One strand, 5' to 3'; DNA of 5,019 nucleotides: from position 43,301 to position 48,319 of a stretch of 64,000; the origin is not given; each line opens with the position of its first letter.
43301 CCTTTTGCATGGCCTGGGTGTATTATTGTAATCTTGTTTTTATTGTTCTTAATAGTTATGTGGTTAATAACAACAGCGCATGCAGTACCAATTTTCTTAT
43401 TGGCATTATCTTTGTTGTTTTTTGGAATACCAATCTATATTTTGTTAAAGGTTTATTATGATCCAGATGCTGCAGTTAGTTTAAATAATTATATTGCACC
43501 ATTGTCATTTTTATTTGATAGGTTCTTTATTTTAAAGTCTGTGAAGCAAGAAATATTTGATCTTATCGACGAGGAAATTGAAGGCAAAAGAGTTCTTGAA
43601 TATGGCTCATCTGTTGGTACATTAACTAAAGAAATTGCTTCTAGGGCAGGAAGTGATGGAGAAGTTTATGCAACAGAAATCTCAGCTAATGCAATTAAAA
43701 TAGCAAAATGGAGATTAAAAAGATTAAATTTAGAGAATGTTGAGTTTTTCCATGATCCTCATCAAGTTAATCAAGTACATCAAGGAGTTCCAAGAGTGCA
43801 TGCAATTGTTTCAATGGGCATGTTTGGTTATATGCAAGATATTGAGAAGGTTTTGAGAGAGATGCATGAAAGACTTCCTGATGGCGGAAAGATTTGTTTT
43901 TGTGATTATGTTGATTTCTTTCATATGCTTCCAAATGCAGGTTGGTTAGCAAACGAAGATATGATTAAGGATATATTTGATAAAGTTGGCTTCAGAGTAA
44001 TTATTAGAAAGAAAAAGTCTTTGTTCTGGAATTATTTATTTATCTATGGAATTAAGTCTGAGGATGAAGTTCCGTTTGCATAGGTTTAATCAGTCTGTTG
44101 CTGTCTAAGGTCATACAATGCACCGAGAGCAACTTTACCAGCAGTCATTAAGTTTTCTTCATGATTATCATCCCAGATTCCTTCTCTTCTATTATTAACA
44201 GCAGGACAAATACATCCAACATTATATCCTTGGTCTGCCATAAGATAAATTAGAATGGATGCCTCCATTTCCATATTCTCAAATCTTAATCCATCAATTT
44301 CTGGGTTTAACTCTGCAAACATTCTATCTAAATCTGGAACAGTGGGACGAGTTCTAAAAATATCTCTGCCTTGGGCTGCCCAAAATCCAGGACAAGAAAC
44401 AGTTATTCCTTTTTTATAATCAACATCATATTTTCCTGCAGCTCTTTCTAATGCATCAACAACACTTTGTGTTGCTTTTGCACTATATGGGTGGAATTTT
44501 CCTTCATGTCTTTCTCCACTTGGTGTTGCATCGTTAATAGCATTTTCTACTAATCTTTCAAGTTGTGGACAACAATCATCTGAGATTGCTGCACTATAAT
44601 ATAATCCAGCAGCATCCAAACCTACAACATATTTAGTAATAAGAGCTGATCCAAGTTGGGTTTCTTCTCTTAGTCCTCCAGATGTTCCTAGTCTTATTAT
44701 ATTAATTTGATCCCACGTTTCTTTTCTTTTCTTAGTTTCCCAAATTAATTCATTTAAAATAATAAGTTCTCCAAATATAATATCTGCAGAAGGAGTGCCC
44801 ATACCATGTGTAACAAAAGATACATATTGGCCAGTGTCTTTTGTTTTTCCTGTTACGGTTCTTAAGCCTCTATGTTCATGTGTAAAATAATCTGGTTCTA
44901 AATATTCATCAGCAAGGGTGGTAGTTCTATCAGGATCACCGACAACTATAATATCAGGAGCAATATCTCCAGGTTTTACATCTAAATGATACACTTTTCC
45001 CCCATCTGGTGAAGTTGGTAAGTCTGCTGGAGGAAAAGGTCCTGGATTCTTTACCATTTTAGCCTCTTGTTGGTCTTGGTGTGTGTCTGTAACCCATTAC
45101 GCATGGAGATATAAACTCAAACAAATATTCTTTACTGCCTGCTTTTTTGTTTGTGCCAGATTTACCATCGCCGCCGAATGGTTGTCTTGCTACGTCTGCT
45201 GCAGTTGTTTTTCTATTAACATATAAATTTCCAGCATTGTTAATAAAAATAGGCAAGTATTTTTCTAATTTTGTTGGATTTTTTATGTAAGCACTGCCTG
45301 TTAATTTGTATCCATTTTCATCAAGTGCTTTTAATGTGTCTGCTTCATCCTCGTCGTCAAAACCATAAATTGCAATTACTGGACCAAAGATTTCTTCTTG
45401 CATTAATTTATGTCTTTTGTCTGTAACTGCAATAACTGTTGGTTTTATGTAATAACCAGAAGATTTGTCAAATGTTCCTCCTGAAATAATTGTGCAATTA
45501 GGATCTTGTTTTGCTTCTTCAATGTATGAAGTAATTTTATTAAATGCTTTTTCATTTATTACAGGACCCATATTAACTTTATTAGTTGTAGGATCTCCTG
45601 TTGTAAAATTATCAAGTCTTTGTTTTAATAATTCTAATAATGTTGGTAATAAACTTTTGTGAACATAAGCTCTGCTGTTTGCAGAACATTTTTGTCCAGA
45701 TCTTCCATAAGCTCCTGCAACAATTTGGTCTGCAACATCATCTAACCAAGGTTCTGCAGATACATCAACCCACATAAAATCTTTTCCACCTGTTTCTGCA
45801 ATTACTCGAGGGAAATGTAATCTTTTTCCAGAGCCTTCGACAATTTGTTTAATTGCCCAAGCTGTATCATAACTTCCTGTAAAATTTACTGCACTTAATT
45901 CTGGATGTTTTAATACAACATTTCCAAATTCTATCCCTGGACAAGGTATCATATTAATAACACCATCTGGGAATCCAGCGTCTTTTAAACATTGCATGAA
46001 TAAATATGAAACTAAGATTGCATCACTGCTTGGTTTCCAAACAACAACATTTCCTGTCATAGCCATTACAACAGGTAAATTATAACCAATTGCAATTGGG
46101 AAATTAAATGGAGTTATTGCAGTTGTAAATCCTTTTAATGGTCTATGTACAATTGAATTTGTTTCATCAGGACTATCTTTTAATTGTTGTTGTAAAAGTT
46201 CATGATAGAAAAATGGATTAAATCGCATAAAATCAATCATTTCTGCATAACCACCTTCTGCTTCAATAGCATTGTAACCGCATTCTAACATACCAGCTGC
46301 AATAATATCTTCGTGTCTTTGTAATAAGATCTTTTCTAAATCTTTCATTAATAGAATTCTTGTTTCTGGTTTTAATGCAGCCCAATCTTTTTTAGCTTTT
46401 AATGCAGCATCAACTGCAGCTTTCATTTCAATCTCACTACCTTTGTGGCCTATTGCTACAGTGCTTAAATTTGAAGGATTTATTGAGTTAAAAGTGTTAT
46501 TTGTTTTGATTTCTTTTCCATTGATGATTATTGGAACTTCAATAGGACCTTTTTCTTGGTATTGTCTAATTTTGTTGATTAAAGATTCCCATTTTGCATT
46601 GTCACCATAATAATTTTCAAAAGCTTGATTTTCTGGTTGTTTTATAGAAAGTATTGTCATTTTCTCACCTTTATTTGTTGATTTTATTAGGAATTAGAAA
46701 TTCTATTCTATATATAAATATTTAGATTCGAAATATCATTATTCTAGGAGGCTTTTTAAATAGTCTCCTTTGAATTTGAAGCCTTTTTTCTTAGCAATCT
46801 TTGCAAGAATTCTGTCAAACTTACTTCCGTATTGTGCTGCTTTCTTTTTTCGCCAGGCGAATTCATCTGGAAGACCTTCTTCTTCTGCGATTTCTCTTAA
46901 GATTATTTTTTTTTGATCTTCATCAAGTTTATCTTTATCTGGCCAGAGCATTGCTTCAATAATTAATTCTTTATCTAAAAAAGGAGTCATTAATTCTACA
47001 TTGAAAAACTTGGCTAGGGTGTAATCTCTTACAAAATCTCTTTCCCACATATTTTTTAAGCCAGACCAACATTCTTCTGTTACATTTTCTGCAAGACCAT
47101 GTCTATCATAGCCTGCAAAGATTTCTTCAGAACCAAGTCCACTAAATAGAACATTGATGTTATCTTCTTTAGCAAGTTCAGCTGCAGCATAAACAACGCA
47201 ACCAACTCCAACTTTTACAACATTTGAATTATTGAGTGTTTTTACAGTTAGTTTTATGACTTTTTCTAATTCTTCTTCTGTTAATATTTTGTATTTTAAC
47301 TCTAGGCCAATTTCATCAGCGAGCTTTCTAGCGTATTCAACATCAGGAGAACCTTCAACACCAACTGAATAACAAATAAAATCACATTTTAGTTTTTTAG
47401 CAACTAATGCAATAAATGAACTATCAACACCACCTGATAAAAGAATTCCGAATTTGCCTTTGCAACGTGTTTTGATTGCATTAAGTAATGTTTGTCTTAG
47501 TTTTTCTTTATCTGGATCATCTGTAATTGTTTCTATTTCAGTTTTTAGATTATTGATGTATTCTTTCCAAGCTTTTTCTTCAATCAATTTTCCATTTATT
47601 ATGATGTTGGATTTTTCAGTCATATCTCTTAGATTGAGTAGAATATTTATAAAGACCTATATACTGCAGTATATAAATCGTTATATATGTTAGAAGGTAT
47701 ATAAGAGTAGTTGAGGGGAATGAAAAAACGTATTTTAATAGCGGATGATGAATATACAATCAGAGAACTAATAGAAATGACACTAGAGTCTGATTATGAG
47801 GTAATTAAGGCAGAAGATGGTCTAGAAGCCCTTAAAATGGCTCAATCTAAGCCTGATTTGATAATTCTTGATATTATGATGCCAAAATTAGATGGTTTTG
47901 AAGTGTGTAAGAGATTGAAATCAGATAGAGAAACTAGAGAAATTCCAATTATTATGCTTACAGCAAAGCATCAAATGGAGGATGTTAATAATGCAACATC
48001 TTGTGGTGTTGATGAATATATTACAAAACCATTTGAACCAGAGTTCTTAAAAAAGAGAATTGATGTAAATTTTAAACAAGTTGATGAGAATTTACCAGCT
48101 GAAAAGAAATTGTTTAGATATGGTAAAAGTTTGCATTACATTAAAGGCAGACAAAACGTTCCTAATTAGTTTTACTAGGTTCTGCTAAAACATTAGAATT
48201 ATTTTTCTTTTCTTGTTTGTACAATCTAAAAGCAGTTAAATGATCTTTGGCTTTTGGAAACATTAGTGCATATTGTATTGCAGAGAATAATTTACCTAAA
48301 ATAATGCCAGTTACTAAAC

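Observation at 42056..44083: Amino-acid permease fused to a SAM-dependent methyltransferase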

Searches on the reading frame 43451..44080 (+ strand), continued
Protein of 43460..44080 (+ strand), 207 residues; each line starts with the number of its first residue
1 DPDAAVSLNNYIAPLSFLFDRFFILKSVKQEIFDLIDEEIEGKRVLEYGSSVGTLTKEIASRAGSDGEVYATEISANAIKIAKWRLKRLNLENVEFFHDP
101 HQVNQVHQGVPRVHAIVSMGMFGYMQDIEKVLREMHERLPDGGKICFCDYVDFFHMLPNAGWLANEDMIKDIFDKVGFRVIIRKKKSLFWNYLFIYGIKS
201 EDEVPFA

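Call 65: find_encoding_contigs(protein=P0165, flank=6000, max_places=3)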
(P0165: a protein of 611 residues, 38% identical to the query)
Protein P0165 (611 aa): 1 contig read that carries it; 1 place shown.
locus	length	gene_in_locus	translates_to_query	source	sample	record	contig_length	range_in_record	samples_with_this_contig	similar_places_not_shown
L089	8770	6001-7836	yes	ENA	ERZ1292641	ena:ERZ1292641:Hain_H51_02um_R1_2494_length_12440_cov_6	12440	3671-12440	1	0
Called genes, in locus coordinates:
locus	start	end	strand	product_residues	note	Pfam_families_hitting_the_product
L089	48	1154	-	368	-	-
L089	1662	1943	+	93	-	PF13145:Rotamase_2, PF13616:Rotamase_3, PF00639:Rotamase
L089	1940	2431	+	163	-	PF11969:DcpS_C (weak), PF01230:HIT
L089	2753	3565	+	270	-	-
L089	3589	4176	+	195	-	-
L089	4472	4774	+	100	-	-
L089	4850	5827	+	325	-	-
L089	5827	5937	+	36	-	-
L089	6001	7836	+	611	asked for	PF13489:Methyltransf_23, PF08241:Methyltransf_11 (weak), PF08242:Methyltransf_12, PF13649:Methyltransf_25, PF13847:Methyltransf_31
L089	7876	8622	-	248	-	PF13482:RNase_H_2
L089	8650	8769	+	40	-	?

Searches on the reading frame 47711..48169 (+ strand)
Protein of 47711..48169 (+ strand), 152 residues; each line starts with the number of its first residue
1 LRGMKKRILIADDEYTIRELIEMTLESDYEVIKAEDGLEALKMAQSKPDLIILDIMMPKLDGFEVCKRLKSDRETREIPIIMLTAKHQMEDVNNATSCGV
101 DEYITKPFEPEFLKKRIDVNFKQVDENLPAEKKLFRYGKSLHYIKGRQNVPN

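Call 18: search_protein_families(library=pfam, proteins=[window:47711-48169:+], max_evalue=0.001)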
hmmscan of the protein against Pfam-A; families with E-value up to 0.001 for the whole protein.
window:47711-48169:+ (152 aa): 1 family
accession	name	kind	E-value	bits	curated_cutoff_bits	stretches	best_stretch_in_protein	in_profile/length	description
PF00072.30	Response_reg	-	1.2e-29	103.1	30.2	1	8-117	1-110/111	Response regulator receiver domain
